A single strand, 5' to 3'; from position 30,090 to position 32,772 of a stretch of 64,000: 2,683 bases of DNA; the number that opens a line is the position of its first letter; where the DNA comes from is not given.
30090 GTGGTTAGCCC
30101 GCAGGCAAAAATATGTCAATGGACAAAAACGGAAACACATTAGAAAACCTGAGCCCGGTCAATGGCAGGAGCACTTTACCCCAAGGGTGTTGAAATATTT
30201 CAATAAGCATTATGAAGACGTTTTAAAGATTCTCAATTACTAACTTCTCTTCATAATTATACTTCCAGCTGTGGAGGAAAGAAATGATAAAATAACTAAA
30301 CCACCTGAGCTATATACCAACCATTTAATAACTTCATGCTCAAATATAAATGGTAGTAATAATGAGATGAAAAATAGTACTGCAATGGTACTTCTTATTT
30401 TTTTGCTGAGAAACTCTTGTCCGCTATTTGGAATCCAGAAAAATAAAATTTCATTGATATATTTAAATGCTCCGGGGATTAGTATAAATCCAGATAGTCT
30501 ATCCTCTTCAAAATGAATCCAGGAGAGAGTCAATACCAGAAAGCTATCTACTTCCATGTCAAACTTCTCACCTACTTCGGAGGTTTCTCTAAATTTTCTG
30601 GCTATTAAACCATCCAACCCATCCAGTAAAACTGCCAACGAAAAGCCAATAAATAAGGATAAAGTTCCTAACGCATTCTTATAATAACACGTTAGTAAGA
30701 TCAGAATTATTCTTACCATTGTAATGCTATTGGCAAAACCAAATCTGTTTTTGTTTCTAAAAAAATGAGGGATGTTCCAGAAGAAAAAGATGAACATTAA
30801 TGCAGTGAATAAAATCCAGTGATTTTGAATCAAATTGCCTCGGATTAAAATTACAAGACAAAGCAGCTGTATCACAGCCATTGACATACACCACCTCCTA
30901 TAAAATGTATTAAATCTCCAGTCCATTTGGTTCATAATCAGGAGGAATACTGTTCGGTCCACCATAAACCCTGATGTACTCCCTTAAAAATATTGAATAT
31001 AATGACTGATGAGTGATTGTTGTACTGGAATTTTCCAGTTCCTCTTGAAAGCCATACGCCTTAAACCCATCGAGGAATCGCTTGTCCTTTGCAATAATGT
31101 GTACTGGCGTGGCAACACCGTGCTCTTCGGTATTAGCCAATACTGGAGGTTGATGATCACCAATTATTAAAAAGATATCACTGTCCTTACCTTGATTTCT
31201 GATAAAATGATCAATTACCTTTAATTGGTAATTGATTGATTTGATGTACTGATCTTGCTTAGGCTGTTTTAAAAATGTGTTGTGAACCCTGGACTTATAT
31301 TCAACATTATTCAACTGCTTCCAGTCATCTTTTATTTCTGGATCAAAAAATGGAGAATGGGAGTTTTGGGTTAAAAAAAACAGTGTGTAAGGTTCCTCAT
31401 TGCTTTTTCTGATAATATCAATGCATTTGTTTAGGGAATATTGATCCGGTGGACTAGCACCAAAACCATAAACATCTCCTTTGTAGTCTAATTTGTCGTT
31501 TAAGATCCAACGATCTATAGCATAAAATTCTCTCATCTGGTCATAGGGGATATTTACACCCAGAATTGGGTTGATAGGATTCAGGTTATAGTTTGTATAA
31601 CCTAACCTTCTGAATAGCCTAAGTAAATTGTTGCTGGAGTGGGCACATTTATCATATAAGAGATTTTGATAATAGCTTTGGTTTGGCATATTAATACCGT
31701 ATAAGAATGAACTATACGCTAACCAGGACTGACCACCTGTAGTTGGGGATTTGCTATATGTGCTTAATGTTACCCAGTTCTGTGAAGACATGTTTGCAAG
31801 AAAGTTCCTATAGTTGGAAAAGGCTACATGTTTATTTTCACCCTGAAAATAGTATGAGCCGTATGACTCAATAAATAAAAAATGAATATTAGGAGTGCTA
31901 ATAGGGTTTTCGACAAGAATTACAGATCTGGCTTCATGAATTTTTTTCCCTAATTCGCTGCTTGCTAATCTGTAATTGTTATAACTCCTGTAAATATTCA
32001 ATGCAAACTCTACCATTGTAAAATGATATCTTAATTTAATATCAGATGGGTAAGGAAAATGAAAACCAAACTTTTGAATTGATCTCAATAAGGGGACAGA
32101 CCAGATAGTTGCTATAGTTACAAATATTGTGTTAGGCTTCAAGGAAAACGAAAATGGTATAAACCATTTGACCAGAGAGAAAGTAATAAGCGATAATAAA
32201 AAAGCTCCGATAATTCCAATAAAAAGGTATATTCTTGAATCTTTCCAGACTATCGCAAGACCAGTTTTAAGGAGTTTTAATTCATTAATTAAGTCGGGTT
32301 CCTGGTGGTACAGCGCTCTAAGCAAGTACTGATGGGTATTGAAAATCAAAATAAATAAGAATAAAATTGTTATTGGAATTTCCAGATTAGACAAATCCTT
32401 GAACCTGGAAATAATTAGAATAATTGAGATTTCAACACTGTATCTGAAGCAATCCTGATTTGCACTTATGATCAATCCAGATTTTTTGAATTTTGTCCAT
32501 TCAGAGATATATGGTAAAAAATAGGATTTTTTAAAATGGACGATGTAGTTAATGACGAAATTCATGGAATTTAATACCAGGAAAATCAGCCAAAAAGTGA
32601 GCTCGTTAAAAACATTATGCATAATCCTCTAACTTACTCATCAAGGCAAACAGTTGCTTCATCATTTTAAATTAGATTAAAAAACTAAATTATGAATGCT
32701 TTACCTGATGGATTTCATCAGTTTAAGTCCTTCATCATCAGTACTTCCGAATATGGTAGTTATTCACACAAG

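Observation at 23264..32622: Orphan biosynthetic operon initiated by a stand-alone GTP cyclohydrolase II, with tailoring and lipid-type transferases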

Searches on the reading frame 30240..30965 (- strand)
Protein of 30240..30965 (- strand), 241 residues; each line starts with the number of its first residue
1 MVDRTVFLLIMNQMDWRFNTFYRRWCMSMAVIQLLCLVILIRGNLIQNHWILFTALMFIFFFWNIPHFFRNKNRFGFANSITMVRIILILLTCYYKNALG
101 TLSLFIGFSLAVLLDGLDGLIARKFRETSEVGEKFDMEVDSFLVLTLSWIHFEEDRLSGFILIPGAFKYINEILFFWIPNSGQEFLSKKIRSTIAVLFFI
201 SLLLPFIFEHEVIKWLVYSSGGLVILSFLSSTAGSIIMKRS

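Call 17: search_protein_families(library=pfam, proteins=[window:30240-30965:-], max_evalue=0.01)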
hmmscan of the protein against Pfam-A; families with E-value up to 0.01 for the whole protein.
window:30240-30965:- (241 aa): 1 family
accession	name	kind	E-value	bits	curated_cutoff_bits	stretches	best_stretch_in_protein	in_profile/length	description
PF01066.26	CDP-OH_P_transf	-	1.1e-13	52.2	22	1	77-213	3-139/152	CDP-alcohol phosphatidyltransferase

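Call 50: search_protein_families(library=ncbifam, proteins=[window:30240-30965:-], max_evalue=0.001)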
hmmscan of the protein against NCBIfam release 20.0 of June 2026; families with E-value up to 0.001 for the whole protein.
window:30240-30965:- (241 aa): 4 families
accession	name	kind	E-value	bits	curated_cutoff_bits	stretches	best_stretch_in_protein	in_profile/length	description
TIGR00560.1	pgsA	equivalog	1e-07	32.6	109.1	1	78-149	4-81/183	CDP-diacylglycerol--glycerol-3-phosphate 3-phosphatidyltransferase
NF040950.1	archin_ph_syn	equivalog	3.1e-05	23.9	180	1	78-142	26-91/191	archaetidylinositol phosphate synthase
TIGR00473.1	pssA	equivalog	0.00012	22.2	107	1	102-138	21-57/153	CDP-diacylglycerol--serine O-phosphatidyltransferase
NF008090.0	PRK10832.1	equivalog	0.00044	20.4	304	1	79-175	7-105/182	CDP-diacylglycerol--glycerol-3-phosphate 3-phosphatidyltransferase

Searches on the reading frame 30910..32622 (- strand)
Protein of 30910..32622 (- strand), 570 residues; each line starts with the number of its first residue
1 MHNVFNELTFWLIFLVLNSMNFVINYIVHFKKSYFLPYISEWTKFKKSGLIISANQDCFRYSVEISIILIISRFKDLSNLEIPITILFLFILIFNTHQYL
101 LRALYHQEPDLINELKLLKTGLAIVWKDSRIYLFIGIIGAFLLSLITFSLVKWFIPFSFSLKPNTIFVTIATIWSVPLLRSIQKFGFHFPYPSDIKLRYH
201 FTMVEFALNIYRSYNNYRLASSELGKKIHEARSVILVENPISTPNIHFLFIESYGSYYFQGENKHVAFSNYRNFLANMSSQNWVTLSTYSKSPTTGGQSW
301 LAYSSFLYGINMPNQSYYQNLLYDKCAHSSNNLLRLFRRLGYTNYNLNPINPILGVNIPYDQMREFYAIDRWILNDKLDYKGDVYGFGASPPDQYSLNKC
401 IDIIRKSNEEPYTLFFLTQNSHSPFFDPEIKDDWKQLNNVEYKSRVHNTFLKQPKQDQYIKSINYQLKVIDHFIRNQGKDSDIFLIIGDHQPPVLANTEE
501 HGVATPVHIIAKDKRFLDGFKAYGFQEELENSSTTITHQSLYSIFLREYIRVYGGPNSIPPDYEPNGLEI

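Call 17: search_protein_families(library=pfam, proteins=[window:30910-32622:-], max_evalue=0.01)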
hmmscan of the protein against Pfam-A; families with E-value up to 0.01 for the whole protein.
window:30910-32622:- (570 aa): 1 family
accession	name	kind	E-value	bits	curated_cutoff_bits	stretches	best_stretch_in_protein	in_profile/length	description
PF00884.28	Sulfatase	-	1.5e-08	34.7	25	1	274-496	28-247/301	Sulfatase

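Call 50: search_protein_families(library=ncbifam, proteins=[window:30910-32622:-], max_evalue=0.001)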
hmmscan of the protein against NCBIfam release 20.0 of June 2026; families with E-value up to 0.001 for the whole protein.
window:30910-32622:- (570 aa): 0 families
